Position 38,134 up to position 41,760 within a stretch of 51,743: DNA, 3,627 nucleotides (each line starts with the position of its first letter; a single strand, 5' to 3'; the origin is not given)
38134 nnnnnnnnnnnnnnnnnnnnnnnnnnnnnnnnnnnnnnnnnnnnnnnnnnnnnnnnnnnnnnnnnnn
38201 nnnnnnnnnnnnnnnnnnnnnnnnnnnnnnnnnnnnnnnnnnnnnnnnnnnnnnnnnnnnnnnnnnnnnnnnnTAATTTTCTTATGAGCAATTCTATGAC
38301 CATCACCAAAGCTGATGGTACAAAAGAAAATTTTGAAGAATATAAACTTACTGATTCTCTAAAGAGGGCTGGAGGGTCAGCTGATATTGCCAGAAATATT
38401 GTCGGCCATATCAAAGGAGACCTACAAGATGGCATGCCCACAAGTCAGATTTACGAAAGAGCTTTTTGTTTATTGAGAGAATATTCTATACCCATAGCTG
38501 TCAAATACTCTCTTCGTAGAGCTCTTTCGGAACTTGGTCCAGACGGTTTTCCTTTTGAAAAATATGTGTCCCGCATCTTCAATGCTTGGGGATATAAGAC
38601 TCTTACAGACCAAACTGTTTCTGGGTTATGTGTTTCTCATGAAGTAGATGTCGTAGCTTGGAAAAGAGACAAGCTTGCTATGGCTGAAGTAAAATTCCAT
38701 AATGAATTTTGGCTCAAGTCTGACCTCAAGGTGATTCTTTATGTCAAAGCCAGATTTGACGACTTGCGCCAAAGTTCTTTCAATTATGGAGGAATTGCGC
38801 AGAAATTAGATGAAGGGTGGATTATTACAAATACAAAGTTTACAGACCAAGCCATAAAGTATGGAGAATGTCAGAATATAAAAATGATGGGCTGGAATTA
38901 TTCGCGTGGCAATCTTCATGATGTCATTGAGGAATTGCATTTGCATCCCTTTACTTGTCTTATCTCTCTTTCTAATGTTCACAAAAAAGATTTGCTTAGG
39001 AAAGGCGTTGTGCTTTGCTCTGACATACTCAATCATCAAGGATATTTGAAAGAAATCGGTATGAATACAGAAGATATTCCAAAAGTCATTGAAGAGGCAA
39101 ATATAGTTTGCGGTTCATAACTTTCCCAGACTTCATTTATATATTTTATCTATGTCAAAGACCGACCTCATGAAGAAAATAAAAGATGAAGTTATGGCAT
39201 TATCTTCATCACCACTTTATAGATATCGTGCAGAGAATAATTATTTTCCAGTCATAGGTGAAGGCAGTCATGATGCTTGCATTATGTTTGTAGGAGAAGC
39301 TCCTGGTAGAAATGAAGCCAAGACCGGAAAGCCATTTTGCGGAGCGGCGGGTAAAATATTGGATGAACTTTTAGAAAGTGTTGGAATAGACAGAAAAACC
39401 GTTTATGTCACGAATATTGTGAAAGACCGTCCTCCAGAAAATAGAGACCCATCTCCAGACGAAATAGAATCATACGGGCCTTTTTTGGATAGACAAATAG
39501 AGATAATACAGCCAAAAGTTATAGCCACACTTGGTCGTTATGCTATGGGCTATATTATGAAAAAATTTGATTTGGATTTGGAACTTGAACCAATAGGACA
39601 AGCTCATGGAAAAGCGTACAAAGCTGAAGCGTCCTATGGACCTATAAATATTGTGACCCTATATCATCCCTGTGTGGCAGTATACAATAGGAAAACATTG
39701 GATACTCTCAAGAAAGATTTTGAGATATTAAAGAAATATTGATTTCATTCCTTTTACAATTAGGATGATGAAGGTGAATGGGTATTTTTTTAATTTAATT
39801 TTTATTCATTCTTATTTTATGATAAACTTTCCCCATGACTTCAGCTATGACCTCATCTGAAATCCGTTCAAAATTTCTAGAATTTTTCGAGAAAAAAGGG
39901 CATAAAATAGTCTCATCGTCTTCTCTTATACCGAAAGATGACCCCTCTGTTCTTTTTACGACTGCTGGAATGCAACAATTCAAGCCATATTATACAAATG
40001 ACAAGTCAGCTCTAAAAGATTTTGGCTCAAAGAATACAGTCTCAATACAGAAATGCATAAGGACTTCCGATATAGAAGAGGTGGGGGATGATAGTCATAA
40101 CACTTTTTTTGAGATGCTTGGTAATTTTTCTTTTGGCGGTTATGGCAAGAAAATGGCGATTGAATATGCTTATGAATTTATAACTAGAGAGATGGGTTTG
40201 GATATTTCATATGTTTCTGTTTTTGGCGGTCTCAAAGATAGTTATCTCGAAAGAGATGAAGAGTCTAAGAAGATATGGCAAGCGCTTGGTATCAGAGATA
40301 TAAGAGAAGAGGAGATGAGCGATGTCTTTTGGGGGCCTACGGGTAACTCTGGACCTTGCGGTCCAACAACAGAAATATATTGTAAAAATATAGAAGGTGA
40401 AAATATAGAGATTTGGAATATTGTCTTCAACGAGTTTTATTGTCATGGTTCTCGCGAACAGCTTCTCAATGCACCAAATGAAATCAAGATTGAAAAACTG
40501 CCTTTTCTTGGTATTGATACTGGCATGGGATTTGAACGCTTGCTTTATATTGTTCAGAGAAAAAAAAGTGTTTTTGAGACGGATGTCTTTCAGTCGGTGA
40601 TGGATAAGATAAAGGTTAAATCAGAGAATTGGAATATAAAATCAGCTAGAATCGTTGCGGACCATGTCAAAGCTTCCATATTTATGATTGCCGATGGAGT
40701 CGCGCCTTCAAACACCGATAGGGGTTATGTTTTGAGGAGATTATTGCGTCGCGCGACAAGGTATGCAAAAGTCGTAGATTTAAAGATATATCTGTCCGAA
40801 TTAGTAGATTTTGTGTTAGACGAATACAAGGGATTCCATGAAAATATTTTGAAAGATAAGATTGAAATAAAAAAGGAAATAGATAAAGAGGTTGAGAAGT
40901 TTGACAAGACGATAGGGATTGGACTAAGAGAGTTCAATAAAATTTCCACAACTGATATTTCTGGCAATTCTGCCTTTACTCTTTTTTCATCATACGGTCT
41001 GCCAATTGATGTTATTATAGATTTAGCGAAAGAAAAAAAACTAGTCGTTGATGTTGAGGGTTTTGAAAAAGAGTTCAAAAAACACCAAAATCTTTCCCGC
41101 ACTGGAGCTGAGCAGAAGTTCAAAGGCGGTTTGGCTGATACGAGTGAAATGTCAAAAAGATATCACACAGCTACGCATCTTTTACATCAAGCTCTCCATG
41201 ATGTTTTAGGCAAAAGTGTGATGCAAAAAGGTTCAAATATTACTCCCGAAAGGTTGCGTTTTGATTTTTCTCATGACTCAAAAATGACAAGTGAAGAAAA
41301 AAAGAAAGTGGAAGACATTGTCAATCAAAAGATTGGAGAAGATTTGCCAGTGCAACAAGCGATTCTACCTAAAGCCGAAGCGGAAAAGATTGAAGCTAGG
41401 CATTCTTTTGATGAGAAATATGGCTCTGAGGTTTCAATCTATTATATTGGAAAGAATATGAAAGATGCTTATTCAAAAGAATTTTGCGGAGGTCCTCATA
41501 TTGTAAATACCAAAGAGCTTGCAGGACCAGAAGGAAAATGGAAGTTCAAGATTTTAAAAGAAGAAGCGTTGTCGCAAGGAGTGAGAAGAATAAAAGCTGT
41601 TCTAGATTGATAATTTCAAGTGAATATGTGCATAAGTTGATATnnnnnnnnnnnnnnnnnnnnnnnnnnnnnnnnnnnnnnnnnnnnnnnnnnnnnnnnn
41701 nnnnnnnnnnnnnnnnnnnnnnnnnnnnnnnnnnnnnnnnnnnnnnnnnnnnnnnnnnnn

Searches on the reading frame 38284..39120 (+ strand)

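Call 15: search_protein_families(library=pfam, proteins=[window:38284-39120:+])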
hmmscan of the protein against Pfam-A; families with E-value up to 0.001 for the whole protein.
window:38284-39120:+ (278 aa): 3 families
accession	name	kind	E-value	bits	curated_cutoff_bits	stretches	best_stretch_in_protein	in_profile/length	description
PF03477.21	ATP-cone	-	5.4e-07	30.5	25.8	1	5-79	1-83/88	ATP cone domain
PF04471.18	Mrr_cat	-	1.6e-05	25.4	21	1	88-202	6-106/115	Restriction endonuclease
PF22357.2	AF1548-like_C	-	5.7e-05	23.6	23.9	1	236-274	15-54/56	AF1548-like, C-terminal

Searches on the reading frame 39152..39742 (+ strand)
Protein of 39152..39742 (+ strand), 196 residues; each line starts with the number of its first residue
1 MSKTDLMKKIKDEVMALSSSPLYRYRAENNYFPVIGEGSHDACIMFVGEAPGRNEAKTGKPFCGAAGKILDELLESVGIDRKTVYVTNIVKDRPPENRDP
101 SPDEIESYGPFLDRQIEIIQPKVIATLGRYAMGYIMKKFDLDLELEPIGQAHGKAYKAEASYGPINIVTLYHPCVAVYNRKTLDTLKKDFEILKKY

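Call 15: search_protein_families(library=pfam, proteins=[window:39152-39742:+])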
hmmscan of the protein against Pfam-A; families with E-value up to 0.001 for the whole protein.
window:39152-39742:+ (196 aa): 1 family
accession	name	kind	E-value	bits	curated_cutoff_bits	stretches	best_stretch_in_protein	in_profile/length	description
PF03167.25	UDG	-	1.8e-31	109.6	24.3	1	36-189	2-136/141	Uracil DNA glycosylase superfamily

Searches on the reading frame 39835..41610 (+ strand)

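Call 15: search_protein_families(library=pfam, proteins=[window:39835-41610:+])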
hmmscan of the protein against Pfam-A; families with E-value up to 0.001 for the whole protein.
window:39835-41610:+ (591 aa): 2 families
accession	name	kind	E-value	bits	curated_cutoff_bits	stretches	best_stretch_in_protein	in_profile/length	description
PF01411.24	tRNA-synt_2c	-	1.5e-112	377.4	30.3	1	9-450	1-456/552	tRNA synthetases class II (A)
PF07973.19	tRNA_SAD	-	2.1e-08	34.4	24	1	533-586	1-43/44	Threonyl and Alanyl tRNA synthetase second additional domain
